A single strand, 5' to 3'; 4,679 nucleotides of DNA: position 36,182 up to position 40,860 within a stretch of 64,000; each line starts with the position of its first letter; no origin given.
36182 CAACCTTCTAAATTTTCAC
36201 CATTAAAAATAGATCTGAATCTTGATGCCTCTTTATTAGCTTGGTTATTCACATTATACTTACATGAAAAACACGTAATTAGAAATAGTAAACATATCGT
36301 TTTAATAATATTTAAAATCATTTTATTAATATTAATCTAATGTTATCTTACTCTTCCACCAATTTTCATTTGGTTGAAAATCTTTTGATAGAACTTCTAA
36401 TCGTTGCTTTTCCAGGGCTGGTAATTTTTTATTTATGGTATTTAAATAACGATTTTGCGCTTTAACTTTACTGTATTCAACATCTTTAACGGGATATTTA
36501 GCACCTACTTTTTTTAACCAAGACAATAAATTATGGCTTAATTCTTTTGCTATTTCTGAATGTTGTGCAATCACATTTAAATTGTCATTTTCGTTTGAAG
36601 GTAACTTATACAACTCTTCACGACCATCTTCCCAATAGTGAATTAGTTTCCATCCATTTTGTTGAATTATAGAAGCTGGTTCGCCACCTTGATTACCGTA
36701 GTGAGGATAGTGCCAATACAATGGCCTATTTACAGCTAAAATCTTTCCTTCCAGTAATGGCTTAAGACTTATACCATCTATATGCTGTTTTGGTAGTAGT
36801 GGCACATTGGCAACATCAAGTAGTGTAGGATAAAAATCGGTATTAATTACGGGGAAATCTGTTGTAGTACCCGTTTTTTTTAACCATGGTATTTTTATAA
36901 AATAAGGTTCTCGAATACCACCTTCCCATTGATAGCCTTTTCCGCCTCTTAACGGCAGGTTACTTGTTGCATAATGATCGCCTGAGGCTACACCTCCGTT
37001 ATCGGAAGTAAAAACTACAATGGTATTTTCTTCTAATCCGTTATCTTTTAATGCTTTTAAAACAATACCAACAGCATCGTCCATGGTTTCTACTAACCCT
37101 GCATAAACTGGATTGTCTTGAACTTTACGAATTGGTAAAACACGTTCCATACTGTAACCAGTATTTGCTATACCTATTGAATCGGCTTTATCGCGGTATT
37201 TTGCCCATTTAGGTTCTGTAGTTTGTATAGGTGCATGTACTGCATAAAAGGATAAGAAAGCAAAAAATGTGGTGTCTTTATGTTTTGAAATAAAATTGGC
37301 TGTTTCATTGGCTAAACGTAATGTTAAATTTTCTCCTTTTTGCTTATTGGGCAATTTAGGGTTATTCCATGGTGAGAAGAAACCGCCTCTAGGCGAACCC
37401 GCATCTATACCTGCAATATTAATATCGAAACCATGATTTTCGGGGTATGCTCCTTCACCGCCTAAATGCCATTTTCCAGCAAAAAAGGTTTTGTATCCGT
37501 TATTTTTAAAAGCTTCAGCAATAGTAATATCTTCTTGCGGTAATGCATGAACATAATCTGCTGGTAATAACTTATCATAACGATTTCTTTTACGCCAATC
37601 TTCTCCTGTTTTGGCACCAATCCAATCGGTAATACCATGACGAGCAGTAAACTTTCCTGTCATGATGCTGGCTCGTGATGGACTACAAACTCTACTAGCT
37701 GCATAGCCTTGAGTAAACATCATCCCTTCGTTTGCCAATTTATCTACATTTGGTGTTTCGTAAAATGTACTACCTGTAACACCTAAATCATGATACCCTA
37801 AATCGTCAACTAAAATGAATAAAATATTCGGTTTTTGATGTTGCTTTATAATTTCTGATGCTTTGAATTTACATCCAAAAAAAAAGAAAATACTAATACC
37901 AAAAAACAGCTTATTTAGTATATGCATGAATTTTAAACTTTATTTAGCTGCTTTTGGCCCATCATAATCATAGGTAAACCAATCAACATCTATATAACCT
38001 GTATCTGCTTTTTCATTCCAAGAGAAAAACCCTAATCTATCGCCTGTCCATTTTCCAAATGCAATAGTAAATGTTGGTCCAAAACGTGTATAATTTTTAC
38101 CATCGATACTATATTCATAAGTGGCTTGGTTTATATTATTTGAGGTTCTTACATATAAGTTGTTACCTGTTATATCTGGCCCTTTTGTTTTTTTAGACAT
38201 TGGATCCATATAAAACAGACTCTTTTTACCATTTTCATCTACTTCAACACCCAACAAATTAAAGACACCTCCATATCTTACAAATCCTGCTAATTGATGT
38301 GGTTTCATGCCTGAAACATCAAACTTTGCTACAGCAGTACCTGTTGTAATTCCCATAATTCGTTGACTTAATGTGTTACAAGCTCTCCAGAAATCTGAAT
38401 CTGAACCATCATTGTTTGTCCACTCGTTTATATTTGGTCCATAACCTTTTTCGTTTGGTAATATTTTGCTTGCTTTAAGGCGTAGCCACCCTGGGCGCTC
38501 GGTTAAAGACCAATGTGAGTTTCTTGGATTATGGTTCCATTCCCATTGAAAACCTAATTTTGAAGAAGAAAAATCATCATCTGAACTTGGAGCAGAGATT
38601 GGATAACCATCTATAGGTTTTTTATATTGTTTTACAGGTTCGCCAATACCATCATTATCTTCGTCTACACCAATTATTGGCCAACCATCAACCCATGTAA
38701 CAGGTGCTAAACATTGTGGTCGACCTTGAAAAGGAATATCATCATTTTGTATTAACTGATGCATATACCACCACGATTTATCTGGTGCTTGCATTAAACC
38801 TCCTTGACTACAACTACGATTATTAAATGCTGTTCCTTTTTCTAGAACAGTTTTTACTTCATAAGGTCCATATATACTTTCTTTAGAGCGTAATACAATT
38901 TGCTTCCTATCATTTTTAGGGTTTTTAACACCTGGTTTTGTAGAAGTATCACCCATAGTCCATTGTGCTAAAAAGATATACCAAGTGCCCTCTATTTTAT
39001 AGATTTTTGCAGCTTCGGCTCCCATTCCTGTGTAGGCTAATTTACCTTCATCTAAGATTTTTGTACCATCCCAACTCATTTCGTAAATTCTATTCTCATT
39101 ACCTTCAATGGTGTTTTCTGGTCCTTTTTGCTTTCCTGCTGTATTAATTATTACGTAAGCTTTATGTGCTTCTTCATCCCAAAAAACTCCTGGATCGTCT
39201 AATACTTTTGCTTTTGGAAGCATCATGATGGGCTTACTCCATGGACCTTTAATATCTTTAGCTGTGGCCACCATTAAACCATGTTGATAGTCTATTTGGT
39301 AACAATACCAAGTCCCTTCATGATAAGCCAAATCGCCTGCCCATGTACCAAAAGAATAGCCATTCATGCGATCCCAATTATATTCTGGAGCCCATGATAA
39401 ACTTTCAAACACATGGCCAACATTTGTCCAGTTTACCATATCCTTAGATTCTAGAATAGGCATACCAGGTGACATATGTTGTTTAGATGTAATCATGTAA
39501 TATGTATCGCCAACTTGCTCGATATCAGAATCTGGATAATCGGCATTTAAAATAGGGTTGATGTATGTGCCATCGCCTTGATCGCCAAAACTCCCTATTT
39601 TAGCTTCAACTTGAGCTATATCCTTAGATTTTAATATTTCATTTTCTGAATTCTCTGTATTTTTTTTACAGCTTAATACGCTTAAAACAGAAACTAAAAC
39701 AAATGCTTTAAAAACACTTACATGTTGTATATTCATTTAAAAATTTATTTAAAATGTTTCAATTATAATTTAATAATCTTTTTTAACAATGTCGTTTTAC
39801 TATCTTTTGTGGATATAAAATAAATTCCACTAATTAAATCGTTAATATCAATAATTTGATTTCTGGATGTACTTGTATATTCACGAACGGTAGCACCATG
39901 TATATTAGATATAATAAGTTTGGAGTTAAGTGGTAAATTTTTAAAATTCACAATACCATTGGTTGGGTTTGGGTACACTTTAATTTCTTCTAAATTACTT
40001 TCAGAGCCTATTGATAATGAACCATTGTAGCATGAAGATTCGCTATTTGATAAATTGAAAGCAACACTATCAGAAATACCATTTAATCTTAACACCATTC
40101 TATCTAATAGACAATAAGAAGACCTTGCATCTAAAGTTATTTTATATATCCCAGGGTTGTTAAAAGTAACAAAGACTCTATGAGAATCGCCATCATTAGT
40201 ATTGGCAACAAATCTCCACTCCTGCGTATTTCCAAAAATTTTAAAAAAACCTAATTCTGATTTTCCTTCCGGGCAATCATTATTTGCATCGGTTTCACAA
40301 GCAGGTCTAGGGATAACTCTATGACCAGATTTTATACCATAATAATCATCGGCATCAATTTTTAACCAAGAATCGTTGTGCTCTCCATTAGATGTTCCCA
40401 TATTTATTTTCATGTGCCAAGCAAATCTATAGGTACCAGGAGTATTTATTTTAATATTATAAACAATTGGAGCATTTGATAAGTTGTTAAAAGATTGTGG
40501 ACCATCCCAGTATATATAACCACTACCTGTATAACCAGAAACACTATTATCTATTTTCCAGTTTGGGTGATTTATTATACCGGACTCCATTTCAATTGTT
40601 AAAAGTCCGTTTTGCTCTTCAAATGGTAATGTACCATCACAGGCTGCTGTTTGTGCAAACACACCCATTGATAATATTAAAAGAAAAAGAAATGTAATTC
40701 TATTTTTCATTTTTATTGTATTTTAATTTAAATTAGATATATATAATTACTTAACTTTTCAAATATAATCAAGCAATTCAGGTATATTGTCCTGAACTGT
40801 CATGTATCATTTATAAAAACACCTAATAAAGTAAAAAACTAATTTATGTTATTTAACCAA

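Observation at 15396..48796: The same phased TCCTG-N5-TCCTG direct repeat sits in every long intergenic gap of the locus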

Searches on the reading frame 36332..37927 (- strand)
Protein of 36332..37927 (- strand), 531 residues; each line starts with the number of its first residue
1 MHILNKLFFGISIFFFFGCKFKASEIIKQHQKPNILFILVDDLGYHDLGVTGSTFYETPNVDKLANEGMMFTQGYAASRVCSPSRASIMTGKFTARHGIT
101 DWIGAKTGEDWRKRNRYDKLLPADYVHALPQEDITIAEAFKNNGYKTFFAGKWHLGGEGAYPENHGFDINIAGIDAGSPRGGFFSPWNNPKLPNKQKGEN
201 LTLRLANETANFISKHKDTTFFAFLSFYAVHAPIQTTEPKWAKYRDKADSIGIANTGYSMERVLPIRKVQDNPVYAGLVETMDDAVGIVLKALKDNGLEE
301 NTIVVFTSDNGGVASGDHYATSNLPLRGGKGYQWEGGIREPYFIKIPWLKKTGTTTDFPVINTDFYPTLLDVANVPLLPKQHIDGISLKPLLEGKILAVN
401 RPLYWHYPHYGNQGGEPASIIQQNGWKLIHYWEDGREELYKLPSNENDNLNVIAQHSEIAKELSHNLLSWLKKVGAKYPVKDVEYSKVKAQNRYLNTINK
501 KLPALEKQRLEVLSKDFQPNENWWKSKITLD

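Call 7: search_protein_families(library=pfam, proteins=[window:36332-37927:-], max_evalue=0.00001)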
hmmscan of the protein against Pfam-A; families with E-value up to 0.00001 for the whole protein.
window:36332-37927:- (531 aa): 3 families
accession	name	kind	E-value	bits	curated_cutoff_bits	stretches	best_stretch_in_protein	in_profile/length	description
PF00884.28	Sulfatase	-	1.3e-54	186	25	1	33-375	1-301/301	Sulfatase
PF16347.10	SGSH_C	-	1.7e-15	57.9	29.3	1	331-469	9-150/154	N-sulphoglucosamine sulphohydrolase, C-terminal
PF01663.27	Phosphodiest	-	5e-10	39.9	23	1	55-315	14-224/342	Type I phosphodiesterase / nucleotide pyrophosphatase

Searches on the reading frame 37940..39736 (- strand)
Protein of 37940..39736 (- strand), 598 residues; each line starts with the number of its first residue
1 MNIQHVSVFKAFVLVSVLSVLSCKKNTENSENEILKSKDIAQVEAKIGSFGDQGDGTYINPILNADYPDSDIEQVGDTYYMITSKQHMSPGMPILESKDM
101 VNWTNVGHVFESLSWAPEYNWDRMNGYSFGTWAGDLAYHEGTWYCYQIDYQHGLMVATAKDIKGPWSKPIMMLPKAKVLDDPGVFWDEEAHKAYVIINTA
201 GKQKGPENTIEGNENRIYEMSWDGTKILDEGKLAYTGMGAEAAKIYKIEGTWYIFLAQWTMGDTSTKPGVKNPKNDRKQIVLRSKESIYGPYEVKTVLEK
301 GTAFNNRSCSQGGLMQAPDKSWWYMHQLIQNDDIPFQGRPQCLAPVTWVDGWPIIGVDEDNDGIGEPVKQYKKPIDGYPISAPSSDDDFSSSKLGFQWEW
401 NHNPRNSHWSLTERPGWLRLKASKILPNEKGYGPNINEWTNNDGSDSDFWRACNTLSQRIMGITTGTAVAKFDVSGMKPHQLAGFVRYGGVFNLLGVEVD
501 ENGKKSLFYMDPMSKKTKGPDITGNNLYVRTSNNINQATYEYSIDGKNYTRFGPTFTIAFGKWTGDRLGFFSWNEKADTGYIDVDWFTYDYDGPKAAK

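Call 7: search_protein_families(library=pfam, proteins=[window:37940-39736:-], max_evalue=0.00001)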
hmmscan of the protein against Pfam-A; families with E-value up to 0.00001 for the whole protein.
window:37940-39736:- (598 aa): 2 families
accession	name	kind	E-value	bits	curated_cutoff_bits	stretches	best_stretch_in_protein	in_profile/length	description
PF04616.20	Glyco_hydro_43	-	1.6e-47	162.7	32.2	1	59-353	2-288/288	Glycosyl hydrolases family 43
PF17851.8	GH43_C2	-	1.8e-33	116.4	22.7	1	387-589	2-202/203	Beta xylosidase C-terminal Concanavalin A-like domain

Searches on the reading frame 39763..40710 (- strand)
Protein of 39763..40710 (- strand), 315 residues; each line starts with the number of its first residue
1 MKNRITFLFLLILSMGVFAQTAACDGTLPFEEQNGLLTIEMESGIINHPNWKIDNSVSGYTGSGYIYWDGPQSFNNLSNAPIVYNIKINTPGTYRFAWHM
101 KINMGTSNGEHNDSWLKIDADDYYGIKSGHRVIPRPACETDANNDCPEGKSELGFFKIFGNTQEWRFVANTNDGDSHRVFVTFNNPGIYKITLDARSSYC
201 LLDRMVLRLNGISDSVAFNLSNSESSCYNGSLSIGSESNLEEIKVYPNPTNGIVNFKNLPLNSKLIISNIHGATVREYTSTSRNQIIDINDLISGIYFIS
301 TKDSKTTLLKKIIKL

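Call 7: search_protein_families(library=pfam, proteins=[window:39763-40710:-], max_evalue=0.00001)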
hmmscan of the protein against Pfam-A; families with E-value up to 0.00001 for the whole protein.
window:39763-40710:- (315 aa): 1 family
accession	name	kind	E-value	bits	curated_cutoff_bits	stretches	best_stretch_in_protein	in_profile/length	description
PF18962.6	Por_Secre_tail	-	1e-11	45.4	27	1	245-313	1-74/75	Secretion system C-terminal sorting domain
